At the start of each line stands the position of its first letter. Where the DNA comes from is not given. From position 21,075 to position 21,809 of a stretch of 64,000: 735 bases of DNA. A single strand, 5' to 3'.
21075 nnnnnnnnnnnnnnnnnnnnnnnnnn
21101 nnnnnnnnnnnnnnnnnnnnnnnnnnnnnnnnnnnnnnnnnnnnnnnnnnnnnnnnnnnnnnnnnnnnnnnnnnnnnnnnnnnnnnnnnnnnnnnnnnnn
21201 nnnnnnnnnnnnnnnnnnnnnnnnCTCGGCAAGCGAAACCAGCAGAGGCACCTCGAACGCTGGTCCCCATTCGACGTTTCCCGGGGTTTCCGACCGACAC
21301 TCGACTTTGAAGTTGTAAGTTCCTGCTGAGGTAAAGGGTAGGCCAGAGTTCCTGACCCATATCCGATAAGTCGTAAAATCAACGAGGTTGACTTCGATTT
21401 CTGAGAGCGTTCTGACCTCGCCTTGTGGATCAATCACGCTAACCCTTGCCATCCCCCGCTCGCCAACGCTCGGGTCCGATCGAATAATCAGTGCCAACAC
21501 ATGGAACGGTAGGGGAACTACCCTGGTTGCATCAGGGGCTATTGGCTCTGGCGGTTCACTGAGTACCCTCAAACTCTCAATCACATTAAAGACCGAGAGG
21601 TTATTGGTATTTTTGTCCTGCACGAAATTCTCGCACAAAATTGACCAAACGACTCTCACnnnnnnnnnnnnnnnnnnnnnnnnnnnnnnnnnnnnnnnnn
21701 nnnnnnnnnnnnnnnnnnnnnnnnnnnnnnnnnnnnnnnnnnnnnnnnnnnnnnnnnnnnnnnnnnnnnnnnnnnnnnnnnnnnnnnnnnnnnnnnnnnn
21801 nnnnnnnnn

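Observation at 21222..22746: Low-GC three-gene operon next to the tRNA cluster: cytoplasmic CHAP/NlpC-P60-like hydrolase, helical protein, beta-rich protein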

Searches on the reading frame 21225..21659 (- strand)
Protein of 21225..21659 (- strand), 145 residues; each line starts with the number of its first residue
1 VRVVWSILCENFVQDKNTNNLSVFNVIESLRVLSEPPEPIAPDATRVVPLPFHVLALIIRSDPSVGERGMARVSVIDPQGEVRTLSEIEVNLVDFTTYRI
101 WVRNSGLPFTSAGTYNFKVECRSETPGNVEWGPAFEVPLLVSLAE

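Call 5: search_protein_families(library=pfam, proteins=[window:21225-21659:-], max_evalue=1)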
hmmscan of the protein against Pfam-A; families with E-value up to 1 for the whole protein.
window:21225-21659:- (145 aa): 1 family
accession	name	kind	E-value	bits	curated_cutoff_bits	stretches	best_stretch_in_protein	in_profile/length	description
PF22091.2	DUF6941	-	0.0014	19.4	27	1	51-124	35-115/125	Family of unknown function (DUF6941)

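Call 6: search_protein_families(library=padloc, proteins=[window:21225-21659:-], max_evalue=1)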
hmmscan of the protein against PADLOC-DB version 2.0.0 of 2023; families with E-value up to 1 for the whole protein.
window:21225-21659:- (145 aa): 0 families

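Call 15: find_homologous_proteins(query=window:21225-21659:-)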
Query window:21225-21659:- (145 aa): 2 proteins with E <= 0.001 among 24 candidates.
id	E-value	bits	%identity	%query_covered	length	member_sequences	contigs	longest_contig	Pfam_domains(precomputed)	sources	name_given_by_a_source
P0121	3.0e-90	317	99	100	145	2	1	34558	-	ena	-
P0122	3.0e-65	236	79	100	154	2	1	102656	-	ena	-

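Call 26: search_protein_families(library=pfam, alignment_id=A2, max_evalue=0.01)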
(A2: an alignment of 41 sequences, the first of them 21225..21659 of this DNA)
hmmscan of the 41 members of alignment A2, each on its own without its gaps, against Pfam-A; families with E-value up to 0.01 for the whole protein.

A. member 1, window:21225-21659:- (145 aa): 1 family
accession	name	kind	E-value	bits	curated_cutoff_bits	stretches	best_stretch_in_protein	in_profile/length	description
PF22091.2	DUF6941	-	0.0014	19.4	27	1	51-124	35-115/125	Family of unknown function (DUF6941)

B. families by the number of members that match (of 41 scanned): 3 families
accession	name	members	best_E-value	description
PF22091.2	DUF6941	12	2.4e-06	Family of unknown function (DUF6941)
PF08533.16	Glyco_hydro_42C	1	0.0064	Beta-galactosidase C-terminal domain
PF02814.20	UreE_N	1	0.0083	UreE urease accessory protein, N-terminal domain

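Call 30: search_protein_families(library=phrogs, proteins=[window:21225-21659:-], max_evalue=1)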
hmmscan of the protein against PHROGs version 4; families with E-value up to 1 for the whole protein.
window:21225-21659:- (145 aa): 0 families

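Call 31: search_protein_families(library=ncbifam, proteins=[window:21225-21659:-], max_evalue=1)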
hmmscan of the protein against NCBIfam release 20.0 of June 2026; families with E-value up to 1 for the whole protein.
window:21225-21659:- (145 aa): 0 families

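Call 44: search_protein_representatives(protein=window:21225-21659:-)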
Query: 145 residues. Proteins with E-value up to 0.001 (for the whole library): 1454; up to 1e-10: 255; up to 1e-30: 3. The best 150 are listed.
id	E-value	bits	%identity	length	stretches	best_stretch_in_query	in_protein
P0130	3.7e-39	149.9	53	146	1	1-143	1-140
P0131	4.1e-39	149.8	54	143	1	1-143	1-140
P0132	3.1e-33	130.7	51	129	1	13-143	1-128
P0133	2.9e-25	104.9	44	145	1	1-142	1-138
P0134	1.8e-21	92.6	40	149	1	1-143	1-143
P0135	4.3e-20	88.1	40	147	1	1-143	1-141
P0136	4.7e-19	84.7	39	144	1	1-143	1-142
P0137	4.9e-19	84.7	39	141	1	1-140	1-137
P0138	7.8e-19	84.0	37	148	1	1-144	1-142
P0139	4.8e-18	81.5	37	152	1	2-143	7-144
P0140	5.5e-18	81.3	38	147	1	1-141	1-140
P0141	2.5e-17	79.1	37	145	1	1-141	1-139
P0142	2.6e-17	79.1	35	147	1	4-141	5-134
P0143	2.8e-17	79.0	41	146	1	1-142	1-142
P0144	2.8e-17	79.0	36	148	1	1-143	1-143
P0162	2.2e-15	72.8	36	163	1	4-142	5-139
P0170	4.0e-15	72.0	33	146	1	4-142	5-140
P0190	2.1e-14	69.6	36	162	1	3-140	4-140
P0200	4.4e-14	68.6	38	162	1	3-143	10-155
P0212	9.0e-14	67.6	29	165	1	4-142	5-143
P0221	1.4e-13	67.0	26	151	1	3-142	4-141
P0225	1.7e-13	66.7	31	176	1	4-140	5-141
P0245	6.6e-13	64.8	33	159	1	4-142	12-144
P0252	1.2e-12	64.0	35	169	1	4-143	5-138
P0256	1.3e-12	63.8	29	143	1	3-141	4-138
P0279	2.5e-12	62.9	32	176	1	3-143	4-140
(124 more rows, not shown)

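Call 50: find_encoding_contigs(protein=P0279, flank=5000, max_places=4)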
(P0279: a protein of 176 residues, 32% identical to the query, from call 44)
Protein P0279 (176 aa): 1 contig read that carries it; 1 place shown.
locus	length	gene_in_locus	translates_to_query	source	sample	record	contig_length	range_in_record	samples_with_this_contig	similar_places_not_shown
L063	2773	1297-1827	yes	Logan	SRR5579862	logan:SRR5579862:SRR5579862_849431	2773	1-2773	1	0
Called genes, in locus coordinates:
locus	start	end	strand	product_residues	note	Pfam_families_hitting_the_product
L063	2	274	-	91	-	?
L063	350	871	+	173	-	-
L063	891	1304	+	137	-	-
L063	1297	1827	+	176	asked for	-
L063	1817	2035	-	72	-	-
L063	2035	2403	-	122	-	-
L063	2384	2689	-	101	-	-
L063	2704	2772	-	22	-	?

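Call 51: find_encoding_contigs(protein=P0212, flank=5000, max_places=4)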
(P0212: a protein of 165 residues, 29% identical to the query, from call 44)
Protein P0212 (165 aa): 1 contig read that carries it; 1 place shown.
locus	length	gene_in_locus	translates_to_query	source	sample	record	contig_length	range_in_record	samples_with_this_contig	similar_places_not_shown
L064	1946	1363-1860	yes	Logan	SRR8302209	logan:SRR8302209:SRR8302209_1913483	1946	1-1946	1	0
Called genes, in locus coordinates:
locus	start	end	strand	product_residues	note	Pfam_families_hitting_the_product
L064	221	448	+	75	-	-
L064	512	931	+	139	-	PF05973:Gp49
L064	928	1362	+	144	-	PF13560:HTH_31 (weak), PF01381:HTH_3, PF13443:HTH_26 (weak)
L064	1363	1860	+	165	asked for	-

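Call 52: find_encoding_contigs(protein=P0252, flank=5000, max_places=4)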
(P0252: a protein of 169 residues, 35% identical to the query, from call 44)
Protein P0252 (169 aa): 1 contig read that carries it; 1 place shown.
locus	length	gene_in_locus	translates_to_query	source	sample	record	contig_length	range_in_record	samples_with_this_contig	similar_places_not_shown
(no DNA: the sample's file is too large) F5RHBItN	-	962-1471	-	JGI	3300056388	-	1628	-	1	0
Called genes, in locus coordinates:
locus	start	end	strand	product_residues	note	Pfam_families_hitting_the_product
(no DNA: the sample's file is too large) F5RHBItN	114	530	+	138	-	PF05973:Gp49 (weak)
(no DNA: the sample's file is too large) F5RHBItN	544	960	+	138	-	-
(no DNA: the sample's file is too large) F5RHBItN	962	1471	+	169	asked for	-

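Call 53: find_encoding_contigs(protein=P0225, flank=5000, max_places=4)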
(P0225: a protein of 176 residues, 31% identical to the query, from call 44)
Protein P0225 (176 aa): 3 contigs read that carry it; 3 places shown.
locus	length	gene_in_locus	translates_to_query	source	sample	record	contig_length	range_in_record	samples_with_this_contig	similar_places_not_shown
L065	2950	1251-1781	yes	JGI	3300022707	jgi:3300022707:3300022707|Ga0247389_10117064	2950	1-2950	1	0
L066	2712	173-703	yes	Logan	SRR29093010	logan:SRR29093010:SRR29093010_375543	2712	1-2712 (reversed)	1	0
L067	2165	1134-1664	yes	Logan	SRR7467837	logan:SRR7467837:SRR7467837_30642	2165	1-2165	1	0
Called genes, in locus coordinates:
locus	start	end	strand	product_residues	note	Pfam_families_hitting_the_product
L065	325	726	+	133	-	PF05973:Gp49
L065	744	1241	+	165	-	PF01381:HTH_3, PF13443:HTH_26 (weak)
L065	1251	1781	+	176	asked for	-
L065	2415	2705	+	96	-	-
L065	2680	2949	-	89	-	?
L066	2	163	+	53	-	?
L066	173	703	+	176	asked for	-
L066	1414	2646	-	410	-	-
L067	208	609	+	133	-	PF05973:Gp49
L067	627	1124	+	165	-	PF01381:HTH_3, PF13443:HTH_26 (weak)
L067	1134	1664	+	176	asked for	-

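Call 55: predict_structure(alignment_id=A5)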
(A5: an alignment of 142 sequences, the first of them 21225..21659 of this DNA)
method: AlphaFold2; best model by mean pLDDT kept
length: 145 residues; sequences in the alignment: 142
mean_pLDDT: 93.7   pTM: 0.85
mean pLDDT of the five models: 93.7, 93.5, 93.4, 93.3, 93.2
residues with pLDDT >= 90: 125; 70-90: 15; 50-70: 5; < 50: 0
segments of 3 or more residues with pLDDT < 50: none
pLDDT, mean of each block of 10 residues (from residue 1): 98 97 98 75 84 98 96 97 97 96 95 97 88 97 91
secondary structure, 60 per line:
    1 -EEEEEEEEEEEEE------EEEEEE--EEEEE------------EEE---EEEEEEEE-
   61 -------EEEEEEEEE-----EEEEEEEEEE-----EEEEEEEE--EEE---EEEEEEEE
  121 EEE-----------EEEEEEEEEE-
elements in order: E2-14 E21-26 E29-33 E46-48 E52-59 E68-76 E82-91 E97-104 E107-109 E113-123 E135-144

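Call 59: fold_search(model_id=the predicted structure, library=pdb)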
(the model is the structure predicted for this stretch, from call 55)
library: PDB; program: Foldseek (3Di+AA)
matches with E <= 10: 1837; with E <= 0.001: 3
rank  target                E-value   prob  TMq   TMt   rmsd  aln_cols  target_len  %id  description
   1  8r2d_D                1.1e-04  1.00  0.35  0.10   9.3       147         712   14  Integrator cleavage module assembly intermediate (released 2024-07-31)
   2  5l7u_B                5.2e-04  0.99  0.34  0.13  15.5       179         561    8  Crystal structure of BvGH123 with bound GalNAc (released 2017-03-22)
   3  4ni6                  7.2e-04  1.00  0.39  0.40   5.5       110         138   11  Repeat domain 1 of Clostridium perfringens CPE0147 (released 2013-12-04)
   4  5l7r_A                1.7e-03  0.97  0.35  0.13  12.6       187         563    6  Crystal structure of BvGH123 (released 2017-03-22)
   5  5fqe_B                2.6e-03  0.95  0.35  0.13  12.9       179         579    6  The details of glycolipid glycan hydrolysis by the structural analysis of a family 123 glycoside hydrolase from Clostr (released 2016-03-30)
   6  1xvs_A                2.8e-03  1.00  0.36  0.41   6.5       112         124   14  Crystal structure of apaG Protein from Vibrio cholerae (released 2004-12-14)
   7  1xq4_A                2.8e-03  1.00  0.35  0.39   7.1       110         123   21  Crystal Structure of the Putative ApaA Protein from Bordetella pertussis, Northeast Structural Genomics Target BeR40 (released 2004-11-09)
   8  1xq4_C                2.9e-03  0.99  0.32  0.36   7.5       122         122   19  Crystal Structure of the Putative ApaA Protein from Bordetella pertussis, Northeast Structural Genomics Target BeR40 (released 2004-11-09)
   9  4be6_A                3.1e-03  1.00  0.50  0.34   5.0       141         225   11  V. cholera biofilm scaffolding protein RbmA (released 2013-12-18)
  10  1xq4_B                3.2e-03  1.00  0.35  0.40   7.1       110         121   21  Crystal Structure of the Putative ApaA Protein from Bordetella pertussis, Northeast Structural Genomics Target BeR40 (released 2004-11-09)
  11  8k2g_A                3.2e-03  0.91  0.32  0.13  15.0       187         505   12  Crystal structure of Group 1 Oligosaccharide-releasing beta-N-acetylgalactosaminidase NgaCa from Cohnella abietis, apo (released 2024-04-24)
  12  4kkr_A                3.6e-03  1.00  0.50  0.34   5.0       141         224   11  Crystal structure of Vibrio cholerae RbmA (crystal form 3) (released 2013-05-22)
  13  9u61_C                3.6e-03  1.00  0.37  0.11   4.1        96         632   14  CP/MBL pathways C3 convertase C4b2a and C3 complex (released 2026-01-14)
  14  5fqg_A                3.6e-03  0.99  0.40  0.15   6.5       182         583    6  The details of glycolipid glycan hydrolysis by the structural analysis of a family 123 glycoside hydrolase from Clostr (released 2016-03-30)
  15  5fr0                  3.8e-03  0.96  0.38  0.13  12.8       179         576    6  The details of glycolipid glycan hydrolysis by the structural analysis of a family 123 glycoside hydrolase from Clostrid (released 2016-03-30)
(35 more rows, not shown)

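Call 61: find_encoding_contigs(protein=P0162, flank=4000, max_places=3)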
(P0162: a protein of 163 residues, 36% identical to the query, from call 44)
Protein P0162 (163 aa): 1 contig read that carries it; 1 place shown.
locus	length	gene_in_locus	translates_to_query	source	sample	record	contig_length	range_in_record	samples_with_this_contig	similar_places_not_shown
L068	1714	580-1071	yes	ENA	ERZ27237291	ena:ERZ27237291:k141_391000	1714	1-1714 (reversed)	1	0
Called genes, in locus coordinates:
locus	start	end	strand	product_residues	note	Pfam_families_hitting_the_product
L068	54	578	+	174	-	PF21748:UPF0150 (weak), PF15919:HicB_lk_antitox, PF15970:HicB-like_2 (weak), PF05534:HicB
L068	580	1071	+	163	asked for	-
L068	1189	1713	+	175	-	?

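Call 62: find_encoding_contigs(protein=P0190, flank=4000, max_places=3)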
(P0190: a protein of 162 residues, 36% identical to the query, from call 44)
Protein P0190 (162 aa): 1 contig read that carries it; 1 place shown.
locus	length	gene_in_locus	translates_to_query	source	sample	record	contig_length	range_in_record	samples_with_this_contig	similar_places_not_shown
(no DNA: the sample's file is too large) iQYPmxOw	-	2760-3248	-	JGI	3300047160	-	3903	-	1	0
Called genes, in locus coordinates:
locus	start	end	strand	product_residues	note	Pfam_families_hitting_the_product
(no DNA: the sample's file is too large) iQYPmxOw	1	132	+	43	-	?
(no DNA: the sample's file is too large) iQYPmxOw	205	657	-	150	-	PF04519:Bactofilin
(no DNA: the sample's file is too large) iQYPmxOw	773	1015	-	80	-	-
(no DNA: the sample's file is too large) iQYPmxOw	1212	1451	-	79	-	-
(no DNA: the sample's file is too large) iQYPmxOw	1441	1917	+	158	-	PF00589:Phage_integrase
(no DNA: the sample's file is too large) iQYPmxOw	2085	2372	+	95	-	PF05973:Gp49 (weak)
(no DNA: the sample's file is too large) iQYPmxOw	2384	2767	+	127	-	PF13744:HTH_37 (weak), PF13560:HTH_31 (weak), PF01381:HTH_3 (weak), PF13443:HTH_26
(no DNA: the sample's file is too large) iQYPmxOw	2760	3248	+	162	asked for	-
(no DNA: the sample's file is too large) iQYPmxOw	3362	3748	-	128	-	-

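Call 63: find_encoding_contigs(protein=P0221, flank=4000, max_places=3)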
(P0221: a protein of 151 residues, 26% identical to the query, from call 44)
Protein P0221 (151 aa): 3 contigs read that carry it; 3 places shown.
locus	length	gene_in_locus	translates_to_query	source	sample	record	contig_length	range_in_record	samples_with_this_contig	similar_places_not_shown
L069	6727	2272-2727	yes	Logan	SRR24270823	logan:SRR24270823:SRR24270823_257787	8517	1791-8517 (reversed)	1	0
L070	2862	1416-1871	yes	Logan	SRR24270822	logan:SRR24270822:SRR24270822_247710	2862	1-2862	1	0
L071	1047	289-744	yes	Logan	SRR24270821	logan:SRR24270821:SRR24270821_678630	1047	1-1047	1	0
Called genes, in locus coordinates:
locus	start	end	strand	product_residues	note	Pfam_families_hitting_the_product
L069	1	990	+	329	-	?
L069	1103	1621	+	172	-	PF24738:DUF7689 (weak)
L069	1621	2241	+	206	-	-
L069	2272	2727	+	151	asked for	-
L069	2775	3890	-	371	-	PF05222:AlaDh_PNT_N, PF07992:Pyr_redox_2 (weak), PF01262:AlaDh_PNT_C, PF02826:2-Hacid_dh_C (weak), PF00070:Pyr_redox (weak)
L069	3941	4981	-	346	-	PF01063:Aminotran_4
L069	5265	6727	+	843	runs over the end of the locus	PF02836:Glyco_hydro_2_C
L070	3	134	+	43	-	?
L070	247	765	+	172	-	PF24738:DUF7689 (weak)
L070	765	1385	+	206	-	-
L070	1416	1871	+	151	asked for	-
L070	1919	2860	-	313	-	?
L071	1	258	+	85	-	?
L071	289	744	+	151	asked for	-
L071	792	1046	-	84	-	?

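Call 64: find_encoding_contigs(protein=P0256, flank=4000, max_places=3)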
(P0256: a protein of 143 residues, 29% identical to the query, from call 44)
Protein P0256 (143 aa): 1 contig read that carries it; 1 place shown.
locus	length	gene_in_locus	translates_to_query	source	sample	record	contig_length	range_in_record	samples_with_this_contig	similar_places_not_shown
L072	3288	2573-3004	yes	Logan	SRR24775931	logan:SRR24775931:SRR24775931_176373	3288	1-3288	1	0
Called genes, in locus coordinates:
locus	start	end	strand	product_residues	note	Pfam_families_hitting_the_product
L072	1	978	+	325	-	?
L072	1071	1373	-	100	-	-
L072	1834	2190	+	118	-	PF05973:Gp49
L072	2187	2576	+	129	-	PF13560:HTH_31 (weak), PF01381:HTH_3, PF13443:HTH_26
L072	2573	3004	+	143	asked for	-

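Call 69: search_protein_families(library=pfam, proteins=[L063:350-868:+, L063:891-1301:+, L068:54-575:+], max_evalue=0.1)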
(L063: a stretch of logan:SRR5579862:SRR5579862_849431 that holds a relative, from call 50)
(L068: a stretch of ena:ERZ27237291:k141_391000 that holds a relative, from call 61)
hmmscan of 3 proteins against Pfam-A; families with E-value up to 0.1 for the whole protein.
L063:350-868:+ (173 aa): 0 families

L063:891-1301:+ (137 aa): 1 family
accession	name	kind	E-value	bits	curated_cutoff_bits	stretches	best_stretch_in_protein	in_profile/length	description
PF13443.12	HTH_26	-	0.00061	20.4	22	1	33-77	9-54/63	Cro/C1-type HTH DNA-binding domain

L068:54-575:+ (174 aa): 3 families
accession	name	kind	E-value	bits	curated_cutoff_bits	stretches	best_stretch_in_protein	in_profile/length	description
PF15919.11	HicB_lk_antitox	-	1.3e-09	38.7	27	1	15-73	1-58/123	HicB_like antitoxin of bacterial toxin-antitoxin system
PF05534.18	HicB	-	1.1e-07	32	21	1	73-109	11-47/51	HicB family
PF21748.3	UPF0150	-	1.3e-06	28.7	27.3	1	24-71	17-64/64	UPF0150-like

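Call 76: search_solved_structures(query=A5, max_evalue=10, show_alignments=1)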
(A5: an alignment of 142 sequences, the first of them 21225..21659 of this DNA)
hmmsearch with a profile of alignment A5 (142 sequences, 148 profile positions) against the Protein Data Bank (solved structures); distinct sequences matched with E-value up to 10: 0.
